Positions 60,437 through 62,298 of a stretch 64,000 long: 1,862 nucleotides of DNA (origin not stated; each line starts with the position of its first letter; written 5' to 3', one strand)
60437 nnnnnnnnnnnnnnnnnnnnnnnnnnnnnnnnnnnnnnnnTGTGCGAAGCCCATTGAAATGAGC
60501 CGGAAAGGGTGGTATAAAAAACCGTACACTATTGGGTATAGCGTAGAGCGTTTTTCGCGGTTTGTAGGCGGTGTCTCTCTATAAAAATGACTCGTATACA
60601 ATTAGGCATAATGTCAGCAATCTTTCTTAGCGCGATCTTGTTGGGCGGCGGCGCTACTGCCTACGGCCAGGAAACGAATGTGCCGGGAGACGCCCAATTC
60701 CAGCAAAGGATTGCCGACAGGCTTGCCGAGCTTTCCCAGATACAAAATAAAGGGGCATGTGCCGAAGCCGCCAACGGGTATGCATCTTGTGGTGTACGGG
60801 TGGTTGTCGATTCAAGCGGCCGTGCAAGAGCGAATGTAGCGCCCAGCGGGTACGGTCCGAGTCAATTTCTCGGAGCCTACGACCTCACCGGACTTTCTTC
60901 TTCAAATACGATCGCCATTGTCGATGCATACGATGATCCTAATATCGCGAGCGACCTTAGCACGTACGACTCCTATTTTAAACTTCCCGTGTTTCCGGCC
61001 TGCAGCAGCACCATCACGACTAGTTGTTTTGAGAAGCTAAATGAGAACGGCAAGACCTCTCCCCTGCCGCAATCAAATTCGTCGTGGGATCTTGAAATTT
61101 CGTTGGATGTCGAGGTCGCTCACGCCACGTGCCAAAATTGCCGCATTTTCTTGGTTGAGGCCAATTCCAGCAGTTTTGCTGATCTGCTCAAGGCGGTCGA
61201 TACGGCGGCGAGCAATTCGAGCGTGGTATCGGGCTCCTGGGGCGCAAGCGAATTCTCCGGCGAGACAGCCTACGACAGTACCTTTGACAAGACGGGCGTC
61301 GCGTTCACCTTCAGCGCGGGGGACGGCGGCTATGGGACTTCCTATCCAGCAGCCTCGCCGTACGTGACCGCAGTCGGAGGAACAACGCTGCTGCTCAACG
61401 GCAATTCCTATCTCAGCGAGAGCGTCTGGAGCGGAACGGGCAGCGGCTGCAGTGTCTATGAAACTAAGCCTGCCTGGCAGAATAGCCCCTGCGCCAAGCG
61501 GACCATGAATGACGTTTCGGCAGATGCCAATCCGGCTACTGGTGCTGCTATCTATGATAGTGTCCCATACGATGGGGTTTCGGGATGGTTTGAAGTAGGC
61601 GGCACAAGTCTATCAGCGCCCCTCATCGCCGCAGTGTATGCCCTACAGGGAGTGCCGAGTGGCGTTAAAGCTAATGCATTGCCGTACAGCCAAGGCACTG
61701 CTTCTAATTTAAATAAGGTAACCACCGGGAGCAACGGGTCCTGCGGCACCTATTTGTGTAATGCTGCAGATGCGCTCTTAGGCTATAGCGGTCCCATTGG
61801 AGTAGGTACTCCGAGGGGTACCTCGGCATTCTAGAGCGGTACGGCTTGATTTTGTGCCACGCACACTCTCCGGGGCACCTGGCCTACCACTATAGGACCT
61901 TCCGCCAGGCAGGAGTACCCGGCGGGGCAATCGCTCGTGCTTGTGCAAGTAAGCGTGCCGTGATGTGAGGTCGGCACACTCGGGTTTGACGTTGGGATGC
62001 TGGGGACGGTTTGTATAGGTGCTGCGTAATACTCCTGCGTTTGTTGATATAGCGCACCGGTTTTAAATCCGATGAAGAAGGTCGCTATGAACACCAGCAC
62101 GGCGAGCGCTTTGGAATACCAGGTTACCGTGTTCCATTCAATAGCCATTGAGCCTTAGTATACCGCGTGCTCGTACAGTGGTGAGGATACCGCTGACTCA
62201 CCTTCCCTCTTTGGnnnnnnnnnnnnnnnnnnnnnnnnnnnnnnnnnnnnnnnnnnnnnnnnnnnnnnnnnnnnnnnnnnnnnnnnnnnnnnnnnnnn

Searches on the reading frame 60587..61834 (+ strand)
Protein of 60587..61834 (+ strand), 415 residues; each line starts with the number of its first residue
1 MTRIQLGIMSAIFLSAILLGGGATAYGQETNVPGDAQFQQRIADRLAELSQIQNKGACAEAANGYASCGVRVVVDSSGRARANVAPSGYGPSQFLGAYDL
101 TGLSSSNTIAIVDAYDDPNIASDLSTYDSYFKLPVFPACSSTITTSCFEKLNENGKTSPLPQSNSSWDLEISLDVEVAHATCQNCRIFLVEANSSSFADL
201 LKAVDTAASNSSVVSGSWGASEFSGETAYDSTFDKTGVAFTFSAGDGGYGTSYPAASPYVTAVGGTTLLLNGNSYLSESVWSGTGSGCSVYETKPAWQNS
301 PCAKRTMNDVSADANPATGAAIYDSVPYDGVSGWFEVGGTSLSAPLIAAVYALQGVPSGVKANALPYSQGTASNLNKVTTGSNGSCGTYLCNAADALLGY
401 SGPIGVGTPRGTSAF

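Call 4: search_protein_families(library=pfam, proteins=[window:60587-61834:+], max_evalue=0.01)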
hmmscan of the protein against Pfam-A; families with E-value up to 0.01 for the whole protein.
window:60587-61834:+ (415 aa): 0 families

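Call 9: search_protein_families(library=ncbifam, proteins=[window:60587-61834:+], max_evalue=0.1)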
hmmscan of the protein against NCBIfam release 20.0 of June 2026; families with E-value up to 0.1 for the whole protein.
window:60587-61834:+ (415 aa): 1 family
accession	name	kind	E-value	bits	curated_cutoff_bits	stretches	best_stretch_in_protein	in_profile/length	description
TIGR03921.1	T7SS_mycosin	equivalog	0.0026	17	278.75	0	191-266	129-182/353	type VII secretion-associated serine protease mycosin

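Call 47: search_protein_families(library=pfam, proteins=[window:60587-61834:+], max_evalue=0.001)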
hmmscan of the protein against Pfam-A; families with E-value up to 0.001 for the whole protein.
window:60587-61834:+ (415 aa): 0 families

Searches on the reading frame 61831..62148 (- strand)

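Call 4: search_protein_families(library=pfam, proteins=[window:61831-62148:-], max_evalue=0.01)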
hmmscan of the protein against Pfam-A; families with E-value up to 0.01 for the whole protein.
window:61831-62148:- (105 aa): 1 family
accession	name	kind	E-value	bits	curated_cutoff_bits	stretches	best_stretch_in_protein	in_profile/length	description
PF14625.12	Lustrin_cystein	-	0.0011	19.6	27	1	62-81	13-34/46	Lustrin, cysteine-rich repeated domain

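Call 9: search_protein_families(library=ncbifam, proteins=[window:61831-62148:-], max_evalue=0.1)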
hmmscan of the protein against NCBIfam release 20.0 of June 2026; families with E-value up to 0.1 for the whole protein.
window:61831-62148:- (105 aa): 1 family
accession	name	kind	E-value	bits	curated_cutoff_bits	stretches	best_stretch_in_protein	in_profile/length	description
TIGR04201.1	Myxo_Cys_RPT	repeat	0.057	13.6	25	1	68-83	5-20/22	Cys-rich repeat-containing protein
